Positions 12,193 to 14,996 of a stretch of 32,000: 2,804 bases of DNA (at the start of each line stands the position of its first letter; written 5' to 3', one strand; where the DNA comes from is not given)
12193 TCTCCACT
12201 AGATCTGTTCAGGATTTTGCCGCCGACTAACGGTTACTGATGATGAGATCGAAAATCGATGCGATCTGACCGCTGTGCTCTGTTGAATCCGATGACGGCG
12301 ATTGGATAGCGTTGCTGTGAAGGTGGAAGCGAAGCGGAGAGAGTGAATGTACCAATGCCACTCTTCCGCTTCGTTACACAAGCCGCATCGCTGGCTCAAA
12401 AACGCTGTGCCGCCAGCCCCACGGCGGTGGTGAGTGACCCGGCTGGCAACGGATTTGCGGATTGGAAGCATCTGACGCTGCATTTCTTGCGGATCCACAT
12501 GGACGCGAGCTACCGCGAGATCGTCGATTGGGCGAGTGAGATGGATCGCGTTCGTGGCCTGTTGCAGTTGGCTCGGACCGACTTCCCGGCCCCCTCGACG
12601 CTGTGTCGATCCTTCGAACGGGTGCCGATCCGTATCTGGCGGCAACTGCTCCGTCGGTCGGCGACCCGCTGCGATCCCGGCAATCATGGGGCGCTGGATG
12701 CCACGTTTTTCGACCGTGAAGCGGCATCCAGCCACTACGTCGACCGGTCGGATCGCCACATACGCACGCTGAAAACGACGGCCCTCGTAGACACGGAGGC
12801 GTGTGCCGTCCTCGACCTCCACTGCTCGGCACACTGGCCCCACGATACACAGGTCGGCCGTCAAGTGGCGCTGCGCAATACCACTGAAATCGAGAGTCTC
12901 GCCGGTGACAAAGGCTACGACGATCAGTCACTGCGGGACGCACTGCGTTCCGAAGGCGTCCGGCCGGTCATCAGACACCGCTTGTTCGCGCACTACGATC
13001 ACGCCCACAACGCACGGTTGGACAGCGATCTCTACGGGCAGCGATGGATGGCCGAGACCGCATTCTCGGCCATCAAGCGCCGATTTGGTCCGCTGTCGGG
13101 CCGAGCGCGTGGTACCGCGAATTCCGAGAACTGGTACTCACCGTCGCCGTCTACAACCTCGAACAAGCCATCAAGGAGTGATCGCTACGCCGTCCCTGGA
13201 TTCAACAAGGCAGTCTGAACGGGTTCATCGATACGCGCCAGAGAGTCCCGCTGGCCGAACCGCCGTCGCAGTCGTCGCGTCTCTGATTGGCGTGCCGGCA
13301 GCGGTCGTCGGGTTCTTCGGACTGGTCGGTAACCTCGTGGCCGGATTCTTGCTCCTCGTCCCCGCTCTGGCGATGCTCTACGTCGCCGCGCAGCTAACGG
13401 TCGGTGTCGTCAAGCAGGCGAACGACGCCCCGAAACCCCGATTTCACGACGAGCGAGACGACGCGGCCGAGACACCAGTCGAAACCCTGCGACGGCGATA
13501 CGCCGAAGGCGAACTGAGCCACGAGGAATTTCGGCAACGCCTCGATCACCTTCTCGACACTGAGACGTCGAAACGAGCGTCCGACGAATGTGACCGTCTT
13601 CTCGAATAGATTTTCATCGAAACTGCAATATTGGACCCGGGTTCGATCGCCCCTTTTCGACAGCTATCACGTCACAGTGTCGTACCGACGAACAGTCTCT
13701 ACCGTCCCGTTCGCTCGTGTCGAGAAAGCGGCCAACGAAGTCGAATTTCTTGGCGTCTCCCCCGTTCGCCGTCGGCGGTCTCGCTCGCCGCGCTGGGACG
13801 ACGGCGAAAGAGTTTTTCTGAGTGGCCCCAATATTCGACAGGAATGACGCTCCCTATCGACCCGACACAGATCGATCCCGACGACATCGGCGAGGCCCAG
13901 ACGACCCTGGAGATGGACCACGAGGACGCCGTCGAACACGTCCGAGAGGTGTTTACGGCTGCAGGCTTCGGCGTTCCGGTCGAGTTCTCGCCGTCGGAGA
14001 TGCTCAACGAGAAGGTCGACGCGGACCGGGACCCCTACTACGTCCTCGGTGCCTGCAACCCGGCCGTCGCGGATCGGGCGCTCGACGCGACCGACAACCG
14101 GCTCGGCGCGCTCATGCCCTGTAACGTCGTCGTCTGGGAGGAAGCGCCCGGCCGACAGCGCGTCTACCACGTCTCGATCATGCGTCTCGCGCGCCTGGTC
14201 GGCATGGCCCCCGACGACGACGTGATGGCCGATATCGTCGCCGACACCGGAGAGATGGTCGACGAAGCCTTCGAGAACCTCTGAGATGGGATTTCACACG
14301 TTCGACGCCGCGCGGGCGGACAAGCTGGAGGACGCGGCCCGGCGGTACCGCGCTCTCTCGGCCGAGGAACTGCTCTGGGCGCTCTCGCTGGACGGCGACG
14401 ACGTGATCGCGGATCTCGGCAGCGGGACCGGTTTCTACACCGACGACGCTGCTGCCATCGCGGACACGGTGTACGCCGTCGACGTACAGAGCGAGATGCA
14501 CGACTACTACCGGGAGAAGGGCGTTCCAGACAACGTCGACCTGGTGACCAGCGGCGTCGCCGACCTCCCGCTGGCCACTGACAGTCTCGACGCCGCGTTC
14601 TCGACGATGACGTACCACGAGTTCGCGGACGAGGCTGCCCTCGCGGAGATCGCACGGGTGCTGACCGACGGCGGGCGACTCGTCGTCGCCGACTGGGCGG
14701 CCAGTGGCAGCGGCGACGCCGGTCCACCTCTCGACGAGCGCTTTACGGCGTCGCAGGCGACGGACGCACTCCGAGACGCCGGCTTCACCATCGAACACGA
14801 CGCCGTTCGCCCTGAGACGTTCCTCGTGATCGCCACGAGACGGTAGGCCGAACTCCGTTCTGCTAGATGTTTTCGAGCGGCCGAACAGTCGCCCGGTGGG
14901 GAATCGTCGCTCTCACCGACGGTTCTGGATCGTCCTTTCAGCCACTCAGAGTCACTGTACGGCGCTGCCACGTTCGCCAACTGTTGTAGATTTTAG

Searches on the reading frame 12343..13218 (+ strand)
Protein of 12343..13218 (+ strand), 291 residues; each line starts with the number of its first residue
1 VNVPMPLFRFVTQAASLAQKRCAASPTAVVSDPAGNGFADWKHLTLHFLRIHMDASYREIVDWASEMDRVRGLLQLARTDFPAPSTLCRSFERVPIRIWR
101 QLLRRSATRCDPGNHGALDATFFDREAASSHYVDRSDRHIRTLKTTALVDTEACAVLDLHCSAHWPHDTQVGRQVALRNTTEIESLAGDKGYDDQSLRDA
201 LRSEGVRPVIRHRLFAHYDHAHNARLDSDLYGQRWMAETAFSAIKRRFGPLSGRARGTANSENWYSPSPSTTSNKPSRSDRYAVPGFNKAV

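Call 8: search_protein_families(library=pfam, proteins=[window:12343-13218:+])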
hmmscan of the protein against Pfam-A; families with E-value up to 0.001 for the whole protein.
window:12343-13218:+ (291 aa): 1 family
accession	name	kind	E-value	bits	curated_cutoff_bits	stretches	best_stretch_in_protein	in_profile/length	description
PF01609.27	DDE_Tnp_1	-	1e-16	61.7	23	1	114-263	5-189/200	Transposase DDE domain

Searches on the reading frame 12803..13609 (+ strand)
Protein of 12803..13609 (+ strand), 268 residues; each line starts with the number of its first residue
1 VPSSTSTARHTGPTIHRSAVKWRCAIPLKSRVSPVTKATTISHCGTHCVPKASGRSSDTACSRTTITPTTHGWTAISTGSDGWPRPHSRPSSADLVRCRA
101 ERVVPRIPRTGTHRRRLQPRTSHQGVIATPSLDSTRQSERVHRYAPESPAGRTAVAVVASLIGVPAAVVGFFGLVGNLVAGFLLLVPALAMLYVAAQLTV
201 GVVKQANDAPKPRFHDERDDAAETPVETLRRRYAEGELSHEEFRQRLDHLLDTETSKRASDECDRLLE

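Call 16: search_protein_families(library=pfam, proteins=[window:12803-13609:+], max_evalue=0.01)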
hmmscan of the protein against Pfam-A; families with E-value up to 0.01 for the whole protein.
window:12803-13609:+ (268 aa): 2 families
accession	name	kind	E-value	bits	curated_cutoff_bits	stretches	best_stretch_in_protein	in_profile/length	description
PF09851.14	SHOCT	-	8.7e-07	28.9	27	1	225-251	2-28/28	Short C-terminal domain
PF08044.16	DUF1707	-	2.9e-05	24.5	27.6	1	226-255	12-41/53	DUF1707 SHOCT-like domain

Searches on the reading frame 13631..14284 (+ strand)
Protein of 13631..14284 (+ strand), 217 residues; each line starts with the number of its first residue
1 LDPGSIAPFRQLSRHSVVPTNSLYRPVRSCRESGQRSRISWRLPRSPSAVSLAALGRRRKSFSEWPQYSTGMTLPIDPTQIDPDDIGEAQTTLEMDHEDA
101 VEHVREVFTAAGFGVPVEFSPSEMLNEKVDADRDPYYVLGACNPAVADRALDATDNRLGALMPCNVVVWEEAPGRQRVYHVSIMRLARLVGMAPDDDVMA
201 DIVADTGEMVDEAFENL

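Call 8: search_protein_families(library=pfam, proteins=[window:13631-14284:+])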
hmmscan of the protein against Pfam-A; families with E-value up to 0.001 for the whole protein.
window:13631-14284:+ (217 aa): 1 family
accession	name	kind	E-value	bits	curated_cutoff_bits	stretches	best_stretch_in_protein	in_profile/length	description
PF03625.19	DUF302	-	4.9e-17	62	23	1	122-181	4-61/63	Domain of unknown function DUF302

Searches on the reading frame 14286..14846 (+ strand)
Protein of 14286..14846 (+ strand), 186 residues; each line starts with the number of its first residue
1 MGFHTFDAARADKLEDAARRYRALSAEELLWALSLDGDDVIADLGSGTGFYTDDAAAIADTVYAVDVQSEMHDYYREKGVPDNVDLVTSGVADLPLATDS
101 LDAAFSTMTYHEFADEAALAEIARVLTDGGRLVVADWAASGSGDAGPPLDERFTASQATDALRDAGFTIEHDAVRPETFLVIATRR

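Call 8: search_protein_families(library=pfam, proteins=[window:14286-14846:+])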
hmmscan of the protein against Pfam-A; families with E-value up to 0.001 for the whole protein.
window:14286-14846:+ (186 aa): 6 families
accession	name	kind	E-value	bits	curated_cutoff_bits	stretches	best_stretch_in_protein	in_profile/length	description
PF08241.18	Methyltransf_11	-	2.8e-17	63.6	21.2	1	43-134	2-95/95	Methyltransferase domain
PF13649.12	Methyltransf_25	-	1.4e-14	55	27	1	41-130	1-97/97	Methyltransferase domain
PF13847.12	Methyltransf_31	-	6.4e-08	32.8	27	1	37-138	3-113/145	Methyltransferase domain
PF08242.18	Methyltransf_12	-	1.9e-05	25.8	30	1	43-132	2-98/98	Methyltransferase domain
PF01209.24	Ubie_methyltran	-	8.4e-05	22.5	20.1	1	41-136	51-153/233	ubiE/COQ5 methyltransferase family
PF13489.12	Methyltransf_23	-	0.00033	20.9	27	1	35-148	20-124/164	Methyltransferase domain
